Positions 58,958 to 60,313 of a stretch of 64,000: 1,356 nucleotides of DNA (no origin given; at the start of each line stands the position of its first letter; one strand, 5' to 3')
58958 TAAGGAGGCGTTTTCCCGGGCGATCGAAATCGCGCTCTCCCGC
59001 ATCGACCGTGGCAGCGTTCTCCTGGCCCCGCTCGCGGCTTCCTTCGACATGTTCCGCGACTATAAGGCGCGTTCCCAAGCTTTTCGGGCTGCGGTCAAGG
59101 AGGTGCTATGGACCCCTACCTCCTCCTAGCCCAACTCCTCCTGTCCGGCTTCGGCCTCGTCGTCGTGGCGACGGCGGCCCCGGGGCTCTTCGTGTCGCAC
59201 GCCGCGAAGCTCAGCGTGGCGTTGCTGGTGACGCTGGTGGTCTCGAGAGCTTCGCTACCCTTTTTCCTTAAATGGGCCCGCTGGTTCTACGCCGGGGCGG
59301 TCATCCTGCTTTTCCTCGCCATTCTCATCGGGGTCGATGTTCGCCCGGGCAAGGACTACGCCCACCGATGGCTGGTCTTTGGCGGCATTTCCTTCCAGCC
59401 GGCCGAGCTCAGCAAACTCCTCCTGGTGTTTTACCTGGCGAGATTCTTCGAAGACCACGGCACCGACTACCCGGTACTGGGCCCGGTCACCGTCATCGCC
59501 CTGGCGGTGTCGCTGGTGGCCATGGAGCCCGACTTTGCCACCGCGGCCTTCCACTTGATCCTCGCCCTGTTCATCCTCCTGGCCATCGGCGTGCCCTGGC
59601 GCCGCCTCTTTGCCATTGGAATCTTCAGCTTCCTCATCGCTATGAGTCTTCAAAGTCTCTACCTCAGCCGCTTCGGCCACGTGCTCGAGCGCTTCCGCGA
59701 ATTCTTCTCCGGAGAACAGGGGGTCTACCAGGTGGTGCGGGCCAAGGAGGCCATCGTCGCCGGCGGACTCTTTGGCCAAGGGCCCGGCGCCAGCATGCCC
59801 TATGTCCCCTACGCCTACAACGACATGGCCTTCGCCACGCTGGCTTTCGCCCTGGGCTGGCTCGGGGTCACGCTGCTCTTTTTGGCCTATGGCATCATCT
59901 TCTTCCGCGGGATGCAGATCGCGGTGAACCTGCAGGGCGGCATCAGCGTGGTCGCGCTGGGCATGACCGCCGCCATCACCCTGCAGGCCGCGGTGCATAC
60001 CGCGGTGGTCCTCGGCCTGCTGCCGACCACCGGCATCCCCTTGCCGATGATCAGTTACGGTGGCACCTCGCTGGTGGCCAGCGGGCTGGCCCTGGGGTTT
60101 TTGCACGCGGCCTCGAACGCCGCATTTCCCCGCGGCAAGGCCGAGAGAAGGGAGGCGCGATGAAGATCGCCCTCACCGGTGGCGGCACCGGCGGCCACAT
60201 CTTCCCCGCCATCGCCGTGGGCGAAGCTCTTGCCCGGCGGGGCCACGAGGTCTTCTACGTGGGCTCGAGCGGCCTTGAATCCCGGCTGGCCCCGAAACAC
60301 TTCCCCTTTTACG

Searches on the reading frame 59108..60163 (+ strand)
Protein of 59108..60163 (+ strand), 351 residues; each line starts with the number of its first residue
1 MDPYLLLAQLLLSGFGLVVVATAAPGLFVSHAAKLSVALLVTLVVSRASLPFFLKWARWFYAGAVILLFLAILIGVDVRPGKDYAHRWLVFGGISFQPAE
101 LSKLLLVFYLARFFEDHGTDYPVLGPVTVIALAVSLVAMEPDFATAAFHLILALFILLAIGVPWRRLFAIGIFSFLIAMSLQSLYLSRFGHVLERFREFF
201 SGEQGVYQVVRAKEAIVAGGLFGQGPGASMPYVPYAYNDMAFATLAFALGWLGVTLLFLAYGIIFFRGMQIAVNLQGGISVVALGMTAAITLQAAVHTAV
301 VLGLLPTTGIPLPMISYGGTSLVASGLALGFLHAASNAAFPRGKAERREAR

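Call 66: search_protein_families(library=pfam, proteins=[window:59108-60163:+], max_evalue=0.00001)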
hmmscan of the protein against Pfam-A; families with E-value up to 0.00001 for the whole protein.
window:59108-60163:+ (351 aa): 1 family
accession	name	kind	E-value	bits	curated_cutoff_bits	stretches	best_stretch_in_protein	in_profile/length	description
PF01098.24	FTSW_RODA_SPOVE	-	1.1e-55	189.5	26.4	1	27-336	37-351/356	Cell cycle protein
